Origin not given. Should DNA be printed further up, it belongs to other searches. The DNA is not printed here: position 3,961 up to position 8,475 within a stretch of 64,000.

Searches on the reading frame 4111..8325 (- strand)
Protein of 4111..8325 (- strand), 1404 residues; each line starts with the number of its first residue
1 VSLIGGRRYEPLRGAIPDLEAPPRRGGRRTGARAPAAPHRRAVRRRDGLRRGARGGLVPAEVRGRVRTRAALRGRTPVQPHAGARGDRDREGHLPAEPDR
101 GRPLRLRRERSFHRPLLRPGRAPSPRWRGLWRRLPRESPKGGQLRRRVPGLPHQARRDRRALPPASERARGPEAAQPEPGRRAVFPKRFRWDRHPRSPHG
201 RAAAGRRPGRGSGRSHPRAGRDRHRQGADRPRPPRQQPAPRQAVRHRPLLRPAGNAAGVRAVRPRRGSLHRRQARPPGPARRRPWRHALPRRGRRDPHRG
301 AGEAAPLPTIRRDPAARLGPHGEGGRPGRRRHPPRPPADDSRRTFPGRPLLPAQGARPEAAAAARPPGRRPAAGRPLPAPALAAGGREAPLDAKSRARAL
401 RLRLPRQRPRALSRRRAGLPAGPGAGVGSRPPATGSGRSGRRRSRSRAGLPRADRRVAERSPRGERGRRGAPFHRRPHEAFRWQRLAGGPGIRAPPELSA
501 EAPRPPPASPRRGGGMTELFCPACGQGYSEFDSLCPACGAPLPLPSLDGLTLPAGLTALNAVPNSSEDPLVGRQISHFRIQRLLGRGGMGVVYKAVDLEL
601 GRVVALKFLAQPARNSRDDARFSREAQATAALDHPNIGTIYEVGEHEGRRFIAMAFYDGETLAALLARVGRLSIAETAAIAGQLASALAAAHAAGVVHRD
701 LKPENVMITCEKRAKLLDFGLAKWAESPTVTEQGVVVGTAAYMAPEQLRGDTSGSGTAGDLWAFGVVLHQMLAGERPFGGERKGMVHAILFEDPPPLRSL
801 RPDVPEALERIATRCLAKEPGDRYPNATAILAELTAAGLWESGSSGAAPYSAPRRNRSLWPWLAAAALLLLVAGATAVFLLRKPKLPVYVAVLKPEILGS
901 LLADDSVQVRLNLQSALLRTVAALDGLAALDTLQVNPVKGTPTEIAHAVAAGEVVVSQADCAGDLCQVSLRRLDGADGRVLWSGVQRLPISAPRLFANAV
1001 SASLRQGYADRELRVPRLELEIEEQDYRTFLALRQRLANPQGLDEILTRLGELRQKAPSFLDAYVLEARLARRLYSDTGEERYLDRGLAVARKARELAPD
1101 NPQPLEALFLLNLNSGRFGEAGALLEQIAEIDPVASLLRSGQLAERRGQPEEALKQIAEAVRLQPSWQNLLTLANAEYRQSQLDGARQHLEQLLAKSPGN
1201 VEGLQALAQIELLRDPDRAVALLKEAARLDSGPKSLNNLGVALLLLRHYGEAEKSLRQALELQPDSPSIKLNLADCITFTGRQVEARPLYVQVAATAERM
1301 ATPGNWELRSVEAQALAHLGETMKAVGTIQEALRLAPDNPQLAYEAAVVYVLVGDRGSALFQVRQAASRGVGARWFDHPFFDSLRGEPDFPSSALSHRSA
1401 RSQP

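Call 76: search_protein_families(library=pfam, proteins=[window:4111-8325:-], max_evalue=0.0001)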
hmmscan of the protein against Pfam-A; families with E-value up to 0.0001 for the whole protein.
window:4111-8325:- (1404 aa): 12 families
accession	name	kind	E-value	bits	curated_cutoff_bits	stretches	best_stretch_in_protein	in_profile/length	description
PF00069.31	Pkinase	-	2.2e-49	168.6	31.7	1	579-825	2-253/263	Protein kinase domain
PF07714.23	PK_Tyr_Ser-Thr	-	2.8e-30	105.9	23.1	1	579-830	2-254/258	Protein tyrosine and serine/threonine kinase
PF13428.12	TPR_14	-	3.7e-15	55.4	23.5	1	1169-1210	3-44/44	Tetratricopeptide repeat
PF07719.23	TPR_2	-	3.7e-15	55.2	27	1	1234-1265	2-33/34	Tetratricopeptide repeat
PF14559.12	TPR_19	-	3.6e-14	53.3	25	0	1247-1295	5-53/68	Tetratricopeptide repeat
PF13432.12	TPR_16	-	9.3e-14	52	32.7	2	1139-1200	2-64/65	Tetratricopeptide repeat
PF00515.34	TPR_1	-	5.2e-13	48.6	27.8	1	1233-1265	1-33/34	Tetratricopeptide repeat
PF13431.12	TPR_17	-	1.5e-10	41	24.4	0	1233-1253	13-33/34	Tetratricopeptide repeat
PF13181.12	TPR_8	-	5.4e-10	39.1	25.7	0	1234-1265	2-33/34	Tetratricopeptide repeat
PF23914.1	TPR_CcmH_CycH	-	1.9e-06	28.3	42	0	1239-1284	56-101/158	Cytochrome c-type biogenesis protein H TPR domain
PF13414.12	TPR_11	-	5.4e-06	26.4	26.8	0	1249-1274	10-35/42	TPR repeat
PF13174.12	TPR_6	-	2.1e-05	25.3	26.3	0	1170-1199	3-32/33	Tetratricopeptide repeat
